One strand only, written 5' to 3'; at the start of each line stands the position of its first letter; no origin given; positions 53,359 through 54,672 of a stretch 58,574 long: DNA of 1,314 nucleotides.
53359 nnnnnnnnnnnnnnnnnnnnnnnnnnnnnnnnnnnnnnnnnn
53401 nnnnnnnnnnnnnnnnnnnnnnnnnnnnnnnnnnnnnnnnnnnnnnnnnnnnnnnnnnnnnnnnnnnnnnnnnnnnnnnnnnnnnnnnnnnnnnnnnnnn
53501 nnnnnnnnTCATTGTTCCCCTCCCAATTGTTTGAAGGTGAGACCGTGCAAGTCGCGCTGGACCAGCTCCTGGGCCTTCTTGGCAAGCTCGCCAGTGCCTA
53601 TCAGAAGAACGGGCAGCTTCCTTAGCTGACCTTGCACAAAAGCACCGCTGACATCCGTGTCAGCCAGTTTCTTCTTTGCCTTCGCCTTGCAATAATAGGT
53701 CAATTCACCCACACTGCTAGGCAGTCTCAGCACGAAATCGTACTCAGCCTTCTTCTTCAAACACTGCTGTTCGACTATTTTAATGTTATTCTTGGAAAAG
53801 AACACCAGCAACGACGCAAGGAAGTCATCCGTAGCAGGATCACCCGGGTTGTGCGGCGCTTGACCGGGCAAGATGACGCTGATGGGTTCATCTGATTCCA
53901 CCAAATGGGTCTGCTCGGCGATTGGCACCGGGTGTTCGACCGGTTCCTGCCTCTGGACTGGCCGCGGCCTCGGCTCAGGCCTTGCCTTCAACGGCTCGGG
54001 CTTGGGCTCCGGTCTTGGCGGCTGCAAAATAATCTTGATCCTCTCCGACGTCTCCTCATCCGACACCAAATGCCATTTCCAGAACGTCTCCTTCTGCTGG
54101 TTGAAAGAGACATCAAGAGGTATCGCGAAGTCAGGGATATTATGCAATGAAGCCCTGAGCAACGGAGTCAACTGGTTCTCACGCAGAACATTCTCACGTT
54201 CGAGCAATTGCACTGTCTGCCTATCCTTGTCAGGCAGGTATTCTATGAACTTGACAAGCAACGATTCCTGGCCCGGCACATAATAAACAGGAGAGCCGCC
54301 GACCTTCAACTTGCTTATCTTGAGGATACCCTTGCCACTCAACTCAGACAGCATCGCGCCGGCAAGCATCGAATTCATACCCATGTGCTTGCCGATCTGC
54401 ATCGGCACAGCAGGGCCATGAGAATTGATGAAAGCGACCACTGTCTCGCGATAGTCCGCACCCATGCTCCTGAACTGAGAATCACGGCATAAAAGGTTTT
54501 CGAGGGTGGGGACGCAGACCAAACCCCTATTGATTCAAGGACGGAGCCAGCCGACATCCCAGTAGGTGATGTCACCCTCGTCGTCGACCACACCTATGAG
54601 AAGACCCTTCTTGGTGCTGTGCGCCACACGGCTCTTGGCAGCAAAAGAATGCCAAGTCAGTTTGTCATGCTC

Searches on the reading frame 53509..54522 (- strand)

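Call 105: search_protein_families(library=pfam, proteins=[window:53509-54522:-], max_evalue=0.5)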
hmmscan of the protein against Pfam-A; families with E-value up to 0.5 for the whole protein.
window:53509-54522:- (337 aa): 1 family
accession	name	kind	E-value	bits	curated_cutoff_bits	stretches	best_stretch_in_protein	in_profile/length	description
PF19452.4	DUF5990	-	0.1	12.8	23.2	1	257-318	25-85/140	Family of unknown function (DUF5990)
